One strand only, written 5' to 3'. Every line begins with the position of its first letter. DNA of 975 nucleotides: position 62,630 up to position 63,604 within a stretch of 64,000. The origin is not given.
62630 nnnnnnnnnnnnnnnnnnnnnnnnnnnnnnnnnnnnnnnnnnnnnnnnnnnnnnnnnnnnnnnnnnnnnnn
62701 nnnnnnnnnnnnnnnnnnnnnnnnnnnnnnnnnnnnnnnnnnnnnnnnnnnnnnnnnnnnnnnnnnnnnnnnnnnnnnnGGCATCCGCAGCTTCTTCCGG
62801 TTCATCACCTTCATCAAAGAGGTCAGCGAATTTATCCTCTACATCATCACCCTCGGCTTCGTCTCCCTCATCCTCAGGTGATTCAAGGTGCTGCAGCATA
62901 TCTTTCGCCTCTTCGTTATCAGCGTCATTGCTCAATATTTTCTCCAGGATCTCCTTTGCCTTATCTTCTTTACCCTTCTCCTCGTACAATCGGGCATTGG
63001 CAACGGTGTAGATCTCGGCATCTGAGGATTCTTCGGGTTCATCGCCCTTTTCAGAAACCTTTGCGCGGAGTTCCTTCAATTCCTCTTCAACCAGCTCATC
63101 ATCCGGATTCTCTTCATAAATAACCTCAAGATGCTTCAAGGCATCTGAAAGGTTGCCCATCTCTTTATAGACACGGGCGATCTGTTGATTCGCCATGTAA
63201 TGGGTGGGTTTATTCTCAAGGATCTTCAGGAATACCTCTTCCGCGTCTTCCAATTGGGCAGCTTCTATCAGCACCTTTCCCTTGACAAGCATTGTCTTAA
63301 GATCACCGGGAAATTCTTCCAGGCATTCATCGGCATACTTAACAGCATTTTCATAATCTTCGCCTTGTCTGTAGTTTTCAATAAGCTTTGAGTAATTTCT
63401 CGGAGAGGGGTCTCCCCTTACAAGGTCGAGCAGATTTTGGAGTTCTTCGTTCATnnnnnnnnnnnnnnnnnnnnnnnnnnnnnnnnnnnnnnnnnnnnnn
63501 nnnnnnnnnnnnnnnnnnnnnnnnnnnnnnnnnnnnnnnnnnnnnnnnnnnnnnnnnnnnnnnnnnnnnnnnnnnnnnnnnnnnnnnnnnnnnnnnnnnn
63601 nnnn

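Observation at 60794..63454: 886-aa protein made of TPR repeats, about 600 residues of Asp/Glu low complexity, and a Roadblock/LC7-like C-terminal domain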

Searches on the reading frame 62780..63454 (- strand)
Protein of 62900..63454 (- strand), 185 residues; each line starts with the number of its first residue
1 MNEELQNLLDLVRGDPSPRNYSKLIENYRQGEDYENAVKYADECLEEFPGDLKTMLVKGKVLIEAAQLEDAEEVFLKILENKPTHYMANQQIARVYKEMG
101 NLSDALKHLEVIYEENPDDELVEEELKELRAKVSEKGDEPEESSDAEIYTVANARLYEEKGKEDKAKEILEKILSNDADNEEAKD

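Call 3: search_protein_families(library=pfam, proteins=[window:62900-63454:-], max_evalue=1)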
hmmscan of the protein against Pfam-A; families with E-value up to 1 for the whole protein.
window:62900-63454:- (185 aa): 35 families (the best 25 are shown)
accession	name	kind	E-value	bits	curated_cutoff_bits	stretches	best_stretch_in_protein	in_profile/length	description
PF14559.12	TPR_19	-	4.4e-17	62.6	25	3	32-84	5-57/68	Tetratricopeptide repeat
PF13428.12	TPR_14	-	4.7e-15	55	23.5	3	90-126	5-41/44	Tetratricopeptide repeat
PF13174.12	TPR_6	-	3.8e-12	46.4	26.3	3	154-177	7-30/33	Tetratricopeptide repeat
PF13181.12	TPR_8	-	1.2e-11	44.2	25.7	2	154-180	8-34/34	Tetratricopeptide repeat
PF07719.23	TPR_2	-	6e-11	42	27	2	91-119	6-34/34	Tetratricopeptide repeat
PF13431.12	TPR_17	-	8.7e-08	32.3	24.4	1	75-106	2-33/34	Tetratricopeptide repeat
PF13424.12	TPR_12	-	1.5e-07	32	30.1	2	21-81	6-74/77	Tetratricopeptide repeat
PF12895.13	ANAPC3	-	8.3e-07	29.6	27.2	2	32-110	3-80/82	Anaphase-promoting complex, cyclosome, subunit 3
PF09976.15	TPR_21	-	2.6e-06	27.8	25.5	1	21-114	43-141/193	Tetratricopeptide repeat-like domain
PF13432.12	TPR_16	-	8.7e-06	26.5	32.7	1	27-84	6-63/65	Tetratricopeptide repeat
PF00515.34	TPR_1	-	9.8e-06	25.6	27.8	0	28-50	11-33/34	Tetratricopeptide repeat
PF25064.1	ARM_TT21_5th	-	2.4e-05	25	27.8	1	65-117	14-66/117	TT21 fifth ARM repeats domain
PF24575.1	TPR_Slam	-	0.0001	23.1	35.2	0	143-182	43-82/104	Surface lipoprotein assembly modifier, N-terminal TPR repeats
PF13176.12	TPR_7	-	0.0002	21.7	27.9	0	91-118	4-31/36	Tetratricopeptide repeat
PF25058.1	ARM_TT21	-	0.00026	21.4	27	2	21-97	60-139/155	Tetratricopeptide repeat protein 21 ARM repeat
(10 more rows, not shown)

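Call 4: search_protein_families(library=ncbifam, proteins=[window:62900-63454:-], max_evalue=1)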
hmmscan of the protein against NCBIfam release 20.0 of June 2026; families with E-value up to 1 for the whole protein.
window:62900-63454:- (185 aa): 27 families (the best 25 are shown)
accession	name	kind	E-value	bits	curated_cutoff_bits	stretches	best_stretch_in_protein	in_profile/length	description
TIGR02917.1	PEP_TPR_lipo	equivalog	3.3e-11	41.8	312.2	1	17-122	634-739/899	XrtA/PEP-CTERM system TPR-repeat protein PrsT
NF040959.1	MamA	equivalog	1.1e-09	38.1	200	1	26-119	45-138/204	magnetosome protein MamA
TIGR03939.1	PGA_TPR_OMP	equivalog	1.3e-07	30.2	366.65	1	17-129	85-198/800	poly-beta-1,6 N-acetyl-D-glucosamine export porin PgaA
NF040561.1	PrimPol_Msp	equivalog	7.6e-06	24.8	200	2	52-134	25-99/515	CRISPR-associated primase-polymerase type A1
TIGR02795.1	tol_pal_ybgF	equivalog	1.3e-05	25.8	90.1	1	20-121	4-111/119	tol-pal system protein YbgF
TIGR00540.1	TPR_hemY_coli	hypoth_equivalog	2.6e-05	23.1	142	1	22-108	294-381/385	heme biosynthesis-associated TPR protein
NF033920.0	C39_PA2778_fam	equivalog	3.6e-05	23.3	150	1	18-110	156-248/255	PA2778 family cysteine peptidase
NF008755.0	PRK11788.1-3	equivalog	6.5e-05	22.4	430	1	30-131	192-294/388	lipopolysaccharide assembly protein LapB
NF052415.1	T3SS_chap_SctY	equivalog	9.1e-05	22.9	70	1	53-145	7-98/106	type III secretion apparatus assembly chaperone SctY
NF008756.0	PRK11788.1-4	equivalog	0.00013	21.2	474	1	22-137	145-263/389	lipopolysaccharide assembly protein LapB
NF052400.1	M48_BAM_BepA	equivalog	0.00018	20.4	570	1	20-151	310-438/483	beta-barrel assembly-enhancing protease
NF041522.1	TPR_sll0314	equivalog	0.00035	19.9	225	2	27-71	189-233/275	Sll0314/Alr1548 family TPR repeat-containing protein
NF047507.1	TPR_BatC_Lepto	exception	0.00058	19.4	175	1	15-175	22-179/214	TPR repeat-containing protein BatC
TIGR03504.1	FimV_Cterm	subfamily_domain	0.00073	19.5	30.65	1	154-179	6-31/44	FimV/HubP family polar landmark protein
NF008757.0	PRK11788.1-5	equivalog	0.00089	18.5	363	1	24-130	186-293/388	lipopolysaccharide assembly protein LapB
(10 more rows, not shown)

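Call 59: find_homologous_proteins(query=A6, max_evalue=0.001)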
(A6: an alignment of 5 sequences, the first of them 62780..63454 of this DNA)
Query A6 (5 sequences) (225 aa, profile of the alignment): 15 proteins with E <= 0.001 among 8000 candidates.
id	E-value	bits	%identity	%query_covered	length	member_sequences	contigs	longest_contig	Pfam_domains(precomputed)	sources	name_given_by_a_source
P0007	1.8e-101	357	96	100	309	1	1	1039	PF14559.13,PF13431.13,PF09976.16,PF12895.14,PF13424.13,PF21033.5,PF13432.13,PF13428.13,PF13181.13,PF07719.24,PF13174.13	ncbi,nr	ncbi:tetratricopeptide repeat protein, partial [bacterium]|nr:tetratricopeptide repeat protein [bact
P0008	3.2e-7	48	22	58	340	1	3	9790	PF25063.1,PF03704.24,PF13431.13,PF23914.2,PF25060.1,PF13414.13,PF13176.13,PF12569.15,PF13428.13,PF25064.2,PF14559.13,PF13371.13,PF00515.35,PF12895.14,PF13424.13,PF21033.5,PF13432.13,PF13429.13,PF13181.13,PF14561.13,PF07719.24,PF13174.13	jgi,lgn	jgi:tetratricopeptide (TPR) repeat protein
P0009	9.2e-6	44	30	32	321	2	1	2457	PF10602.16,PF14853.13,PF13431.13,PF13414.13,PF13176.13,PF13428.13,PF13620.13,PF25064.2,PF13374.13,PF14559.13,PF24575.2,PF13371.13,PF26725.1,PF00515.35,PF12895.14,PF13424.13,PF21033.5,PF13432.13,PF13181.13,PF14561.13,PF07719.24,PF13174.13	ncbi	-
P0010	1.1e-5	44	27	68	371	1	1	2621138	PF25060.1,PF13414.13,PF21545.4,PF13374.13,PF07721.21,PF24575.2,PF00515.35,PF13424.13,PF14561.13,PF07719.24,PF13174.13,PF20308.5,PF25063.1,PF13431.13,PF23914.2,PF25062.2,PF25058.2,PF13176.13,PF13428.13,PF25064.2,PF14559.13,PF13371.13,PF12895.14,PF21033.5,PF13432.13,PF13181.13,PF01239.29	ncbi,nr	ncbi:MAG: tetratricopeptide repeat protein [candidate division KSB1 bacterium]|nr:tetratricopeptide 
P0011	1.1e-5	43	33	32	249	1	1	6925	PF25063.1,PF13431.13,PF13414.13,PF01535.27,PF13176.13,PF13428.13,PF13374.13,PF14559.13,PF00515.35,PF12895.14,PF13424.13,PF13432.13,PF13181.13,PF07719.24,PF13174.13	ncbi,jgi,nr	ncbi:MAG: tetratricopeptide repeat protein [Planctomycetaceae bacterium]|jgi:tetratricopeptide (TPR)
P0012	1.9e-5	43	23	45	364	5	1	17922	PF03704.24,PF13414.13,PF12569.15,PF13374.13,PF24575.2,PF25068.3,PF00515.35,PF13424.13,PF13429.13,PF14561.13,PF07719.24,PF13174.13,PF25063.1,PF14853.13,PF13431.13,PF23914.2,PF13176.13,PF13428.13,PF25064.2,PF14559.13,PF13371.13,PF12895.14,PF21033.5,PF13432.13,PF13181.13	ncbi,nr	ncbi:MAG: hypothetical protein DRH57_00475 [Candidatus Cloacimonadota bacterium]|nr:MAG: hypothetica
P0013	2.1e-5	43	25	72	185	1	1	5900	PF25063.1,PF13431.13,PF13414.13,PF13176.13,PF13428.13,PF13374.13,PF14559.13,PF24575.2,PF00515.35,PF13424.13,PF21033.5,PF13181.13,PF07719.24,PF13174.13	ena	-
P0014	3.4e-5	42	23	52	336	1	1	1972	PF03704.24,PF25060.1,PF13414.13,PF16918.12,PF13374.13,PF24575.2,PF00515.35,PF13424.13,PF13429.13,PF14561.13,PF07719.24,PF13174.13,PF20308.5,PF25063.1,PF14853.13,PF13431.13,PF23914.2,PF25062.2,PF20225.5,PF13176.13,PF13428.13,PF00637.27,PF04733.21,PF25064.2,PF14559.13,PF13371.13,PF12895.14,PF21033.5,P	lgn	-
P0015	3.8e-5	42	33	21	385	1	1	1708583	PF13431.13,PF13414.13,PF13176.13,PF13428.13,PF13374.13,PF14559.13,PF24575.2,PF25068.3,PF00515.35,PF12895.14,PF13424.13,PF21033.5,PF13432.13,PF13181.13,PF07719.24,PF13174.13,PF20308.5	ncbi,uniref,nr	ncbi:tetratricopeptide repeat protein [Flavobacteriaceae bacterium TP-CH-4]|uniref:Tetratricopeptide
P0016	9.8e-5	40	35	21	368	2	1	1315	PF25063.1,PF13431.13,PF23914.2,PF13414.13,PF13176.13,PF13428.13,PF25064.2,PF13374.13,PF14559.13,PF13371.13,PF00515.35,PF22860.3,PF12895.14,PF13424.13,PF21033.5,PF13432.13,PF09295.17,PF13181.13,PF14561.13,PF07719.24,PF13174.13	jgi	-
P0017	1.1e-4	40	22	52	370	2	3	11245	PF14559.13,PF13428.13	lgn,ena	-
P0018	1.2e-4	40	19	46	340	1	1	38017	PF25063.1,PF13431.13,PF23914.2,PF25062.2,PF13414.13,PF13176.13,PF13428.13,PF14559.13,PF13371.13,PF00515.35,PF12895.14,PF13424.13,PF21033.5,PF13432.13,PF09295.17,PF13429.13,PF13181.13,PF07719.24,PF13174.13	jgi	jgi:tetratricopeptide (TPR) repeat protein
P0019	1.4e-4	40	30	29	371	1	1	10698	PF14863.13,PF13414.13,PF01535.27,PF13374.13,PF24575.2,PF00515.35,PF13424.13,PF28559.1,PF14561.13,PF07719.24,PF13174.13,PF20308.5,PF25063.1,PF14853.13,PF13431.13,PF23914.2,PF25062.2,PF25058.2,PF13176.13,PF13428.13,PF25064.2,PF14559.13,PF27595.1,PF13371.13,PF26725.1,PF12895.14,PF21033.5,PF13432.13,PF1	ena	-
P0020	6.1e-4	38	28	36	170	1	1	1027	PF13431.13,PF13414.13,PF13176.13,PF13428.13,PF14559.13,PF13371.13,PF00515.35,PF13424.13,PF13432.13,PF13181.13,PF14561.13,PF07719.24,PF13174.13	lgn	-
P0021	6.2e-4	38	22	75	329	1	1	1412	PF13431.13,PF09976.16,PF23914.2,PF13414.13,PF13176.13,PF13428.13,PF13620.13,PF25064.2,PF14559.13,PF13715.13,PF13371.13,PF26725.1,PF17874.8,PF00515.35,PF12895.14,PF13424.13,PF28559.1,PF21033.5,PF13432.13,PF13181.13,PF07719.24,PF13174.13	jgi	jgi:Tfp pilus assembly protein PilF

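Call 60: search_solved_structures(query=A6, max_evalue=0.01)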
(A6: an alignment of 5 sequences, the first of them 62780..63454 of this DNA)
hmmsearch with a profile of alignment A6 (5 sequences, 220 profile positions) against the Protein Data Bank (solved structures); distinct sequences matched with E-value up to 0.01: 91 (the best 60 are shown).
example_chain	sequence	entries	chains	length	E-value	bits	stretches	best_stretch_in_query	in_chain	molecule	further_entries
9qhb_A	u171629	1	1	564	4.8e-24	88.7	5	15-114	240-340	Engineered tetratricopeptide repeat protein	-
8bu0_A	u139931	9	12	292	1.4e-19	74.1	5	17-112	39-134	Consensus tetratricopeptide repeat protein | Crystal structure of an 8-repeat consensus TPR superhelix with Zinc. | Monomer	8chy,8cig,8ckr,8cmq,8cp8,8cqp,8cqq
7obi_A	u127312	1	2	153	9e-18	68.2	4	154-189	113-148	CTPR-rv4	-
9qhc_A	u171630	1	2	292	2.5e-13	53.6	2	17-188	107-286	Engineered tetratricopeptide repeat protein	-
1w3b_A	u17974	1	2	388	1.1e-11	48.3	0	30-109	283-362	UDP-N-ACETYLGLUCOSAMINE--PEPTIDE N-ACETYLGLUCOSAMINYLTRANSFERASE 110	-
6eou_A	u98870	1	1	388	1.2e-11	48.2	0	30-109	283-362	UDP-N-acetylglucosamine--peptide N-acetylglucosaminyltransferase 110 kDa subunit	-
7yeh_B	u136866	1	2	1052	1.5e-11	47.8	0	30-117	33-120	UDP-N-acetylglucosamine--peptide N-acetylglucosaminyltransferase 110 kDa subunit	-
7yea_A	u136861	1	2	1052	2e-11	47.4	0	30-117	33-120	UDP-N-acetylglucosamine--peptide N-acetylglucosaminyltransferase 110 kDa subunit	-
9gzg_A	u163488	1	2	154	3e-11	46.9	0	155-188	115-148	Engineered CTPR protein with glutamic acids for conductivity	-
7ntf_A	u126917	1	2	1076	5.9e-11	45.9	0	30-117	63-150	Isoform 1 of UDP-N-acetylglucosamine--peptide N-acetylglucosaminyltransferase 110 kDa subu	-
8bda_E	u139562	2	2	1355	7.4e-10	42.3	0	150-189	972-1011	Intraflagellar transport protein 139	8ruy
1na0_A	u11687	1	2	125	8.3e-10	42.1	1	152-188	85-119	designed protein CTPR3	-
7rqf_A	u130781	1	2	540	2.7e-09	40.5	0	35-80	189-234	TPR repeat-containing protein PA4667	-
8sxe_C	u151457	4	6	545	1.3e-08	38.2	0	35-81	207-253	TPR repeat-containing protein PA4667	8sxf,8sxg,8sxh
8fgw_D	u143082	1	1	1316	1.5e-08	38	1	31-122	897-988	Tetratricopeptide repeat protein 21B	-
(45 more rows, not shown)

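Call 61: find_related_loci(query=A6, collection=metagenome_contigs, flank=10000)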
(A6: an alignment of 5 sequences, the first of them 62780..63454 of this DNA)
Query A6 (225 aa) in metagenome_contigs; peptide patterns used: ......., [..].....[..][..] (x = any residue, [..] = any of these).
490 stretches matched a pattern, but none encodes a relative of the query by tblastn (E <= 1e-3).
